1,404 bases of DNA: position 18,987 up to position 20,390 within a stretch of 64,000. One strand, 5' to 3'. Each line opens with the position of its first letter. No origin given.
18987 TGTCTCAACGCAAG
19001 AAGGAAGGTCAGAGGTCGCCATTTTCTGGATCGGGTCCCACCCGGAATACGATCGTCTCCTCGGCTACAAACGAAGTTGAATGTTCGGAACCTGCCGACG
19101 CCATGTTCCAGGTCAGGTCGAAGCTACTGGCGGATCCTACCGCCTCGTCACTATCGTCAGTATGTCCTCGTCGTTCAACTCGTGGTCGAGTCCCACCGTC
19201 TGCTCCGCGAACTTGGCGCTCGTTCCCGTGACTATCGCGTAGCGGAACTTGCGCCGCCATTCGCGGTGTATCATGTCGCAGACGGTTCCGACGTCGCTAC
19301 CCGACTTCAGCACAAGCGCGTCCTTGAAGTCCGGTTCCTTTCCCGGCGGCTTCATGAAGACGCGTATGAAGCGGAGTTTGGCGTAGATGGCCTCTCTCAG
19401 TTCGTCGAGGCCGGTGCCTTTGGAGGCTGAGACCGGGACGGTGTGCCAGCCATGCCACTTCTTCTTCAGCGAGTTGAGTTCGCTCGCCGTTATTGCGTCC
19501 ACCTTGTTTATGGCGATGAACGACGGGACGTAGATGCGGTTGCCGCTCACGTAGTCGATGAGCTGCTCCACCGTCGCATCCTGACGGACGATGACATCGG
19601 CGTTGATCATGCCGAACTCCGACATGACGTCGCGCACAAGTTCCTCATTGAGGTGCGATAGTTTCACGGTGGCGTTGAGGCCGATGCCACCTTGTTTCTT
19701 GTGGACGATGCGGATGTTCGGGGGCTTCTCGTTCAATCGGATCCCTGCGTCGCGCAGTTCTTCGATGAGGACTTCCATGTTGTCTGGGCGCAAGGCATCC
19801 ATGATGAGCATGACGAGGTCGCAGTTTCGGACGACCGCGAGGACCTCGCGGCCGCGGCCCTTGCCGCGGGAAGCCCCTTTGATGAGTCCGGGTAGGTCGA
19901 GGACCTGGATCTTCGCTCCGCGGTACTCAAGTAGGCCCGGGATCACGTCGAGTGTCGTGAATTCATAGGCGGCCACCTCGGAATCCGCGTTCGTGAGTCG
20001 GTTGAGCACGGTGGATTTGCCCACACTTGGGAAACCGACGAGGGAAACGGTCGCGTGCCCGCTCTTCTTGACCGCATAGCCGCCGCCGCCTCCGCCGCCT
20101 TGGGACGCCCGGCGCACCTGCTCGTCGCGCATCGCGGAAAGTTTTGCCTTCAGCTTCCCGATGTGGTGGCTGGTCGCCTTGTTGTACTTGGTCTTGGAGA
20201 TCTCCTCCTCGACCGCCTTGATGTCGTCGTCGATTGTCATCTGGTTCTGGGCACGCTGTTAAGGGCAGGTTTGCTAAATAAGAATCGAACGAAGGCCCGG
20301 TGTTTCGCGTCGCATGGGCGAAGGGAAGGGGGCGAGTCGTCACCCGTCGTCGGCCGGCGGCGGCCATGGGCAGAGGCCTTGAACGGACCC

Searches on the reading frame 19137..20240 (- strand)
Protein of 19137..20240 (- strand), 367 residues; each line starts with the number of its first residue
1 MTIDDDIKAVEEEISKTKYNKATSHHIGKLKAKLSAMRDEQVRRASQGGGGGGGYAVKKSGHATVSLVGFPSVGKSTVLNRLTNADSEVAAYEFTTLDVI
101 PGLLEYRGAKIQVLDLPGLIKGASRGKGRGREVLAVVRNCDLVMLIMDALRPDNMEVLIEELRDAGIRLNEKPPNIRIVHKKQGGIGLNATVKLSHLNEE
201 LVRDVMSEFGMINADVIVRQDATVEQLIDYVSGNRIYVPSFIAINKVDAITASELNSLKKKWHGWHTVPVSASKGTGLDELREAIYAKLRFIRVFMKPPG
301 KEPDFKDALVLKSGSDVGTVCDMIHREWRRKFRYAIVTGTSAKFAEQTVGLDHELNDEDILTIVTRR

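Call 6: search_protein_families(library=pfam, proteins=[window:19137-20240:-], max_evalue=0.001)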
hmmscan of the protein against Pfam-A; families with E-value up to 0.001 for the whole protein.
window:19137-20240:- (367 aa): 6 families
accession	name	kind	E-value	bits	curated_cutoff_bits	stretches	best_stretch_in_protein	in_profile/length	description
PF16897.10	MMR_HSR1_Xtn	-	6.6e-33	113.3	35.2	1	183-290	1-105/106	C-terminal region of MMR_HSR1 domain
PF01926.29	MMR_HSR1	-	4.5e-24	85.2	21.9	1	65-176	2-109/113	50S ribosome-binding GTPase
PF02824.27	TGS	-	4.7e-16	59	22.2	1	292-365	1-60/60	TGS domain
PF02421.24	FeoB_N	-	3.8e-15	56.2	27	1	64-167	2-106/156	Ferrous iron transport protein B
PF03193.22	RsgA_GTPase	-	9.9e-06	25.9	30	0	238-289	54-108/174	RsgA GTPase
PF00350.29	Dynamin_N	-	0.0002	21.9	27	0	66-86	2-22/168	Dynamin family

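Call 14: find_related_loci(query=window:19137-20240:-, collection=genome_contigs, flank=10000)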
Query window:19137-20240:- (367 aa) in genome_contigs; peptide patterns used: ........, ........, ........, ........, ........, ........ (x = any residue, [..] = any of these).
101 stretches matched a pattern; 69 encode a relative of the query (tblastn E <= 1e-3); 69 distinct loci.
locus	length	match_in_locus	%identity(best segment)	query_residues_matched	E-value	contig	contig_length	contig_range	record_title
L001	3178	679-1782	58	1-366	4e-154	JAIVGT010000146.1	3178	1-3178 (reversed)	MAG: Halobacteriales archaeon isolate MAG107 MTG107_17089, whole genome shotgun sequence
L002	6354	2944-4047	60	1-365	6e-142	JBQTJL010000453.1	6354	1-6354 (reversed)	MAG: Methanobacteriota archaeon isolate SAR81 c_000000005814, whole genome shotgun sequence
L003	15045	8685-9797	59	1-367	1e-132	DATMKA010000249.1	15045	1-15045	MAG TPA_asm: Thermoplasmatota archaeon isolate SMAG_U13584 k141_205576, whole genome shotgun sequence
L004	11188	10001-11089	53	1-367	4e-128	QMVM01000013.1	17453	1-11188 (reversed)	MAG: Methanosarcinales archaeon isolate B131_G9 B131_Guay9_scaffold_02375, whole genome shotgun sequence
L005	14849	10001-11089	53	1-367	6e-127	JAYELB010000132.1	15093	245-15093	MAG: Methanobacteriota archaeon isolate MAG122 MAG122_132, whole genome shotgun sequence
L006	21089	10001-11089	53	1-367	5e-126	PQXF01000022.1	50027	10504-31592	MAG: Candidatus Methanogaster sp. isolate E20ANME2 NODE_22_length_50027_cov_14.7684, whole genome shotgun sequence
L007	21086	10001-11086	52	2-367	1e-125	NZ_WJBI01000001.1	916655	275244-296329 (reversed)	Methanosarcina sp. DH2 Scaffold_100, whole genome shotgun sequence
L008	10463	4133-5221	53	1-367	1e-125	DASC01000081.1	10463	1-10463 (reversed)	MAG TPA_asm: Methanosarcinales archaeon UBA203 UBA203_contig_63217, whole genome shotgun sequence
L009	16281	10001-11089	52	1-367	1e-125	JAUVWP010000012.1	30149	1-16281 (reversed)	MAG: Methanosarcinales archaeon isolate CSMAG_1193 CSMAG_1193_k127_7534315_length_30149_cov_171.6591, whole genome shotg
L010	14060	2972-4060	52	1-367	4e-125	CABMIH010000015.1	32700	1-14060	uncultured archaeon isolate LFW-280_3_2 genome assembly, contig: LFW28032_22, whole genome shotgun sequence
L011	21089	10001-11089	52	1-367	1e-124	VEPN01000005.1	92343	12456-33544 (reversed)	MAG: Candidatus Methanoperedens sp. isolate MnB_21 scaffold5, whole genome shotgun sequence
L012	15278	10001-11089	52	1-367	9e-125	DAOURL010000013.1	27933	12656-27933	MAG TPA_asm: Methanosarcinales archaeon isolate CSMAG_151 CSMAG_151_k141_118712_length_27933_cov_951.2472, whole genome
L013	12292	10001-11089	52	1-367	2e-124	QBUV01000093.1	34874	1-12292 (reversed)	MAG: Candidatus Methanogaster sp. isolate HMMV-459B1 LDLILCAP_3, whole genome shotgun sequence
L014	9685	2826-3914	53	1-367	1e-124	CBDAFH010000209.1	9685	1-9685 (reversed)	MAG: uncultured ANME-2 cluster archaeon isolate MAG_107 genome assembly, contig: k141_185860, whole genome shotgun seque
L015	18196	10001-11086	51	2-367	4e-124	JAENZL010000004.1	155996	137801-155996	MAG: Methanobacteriota archaeon isolate BM5_bin.6 BM5_bin6_NODE_49_length_155996_cov_282.481041, whole genome shotgun se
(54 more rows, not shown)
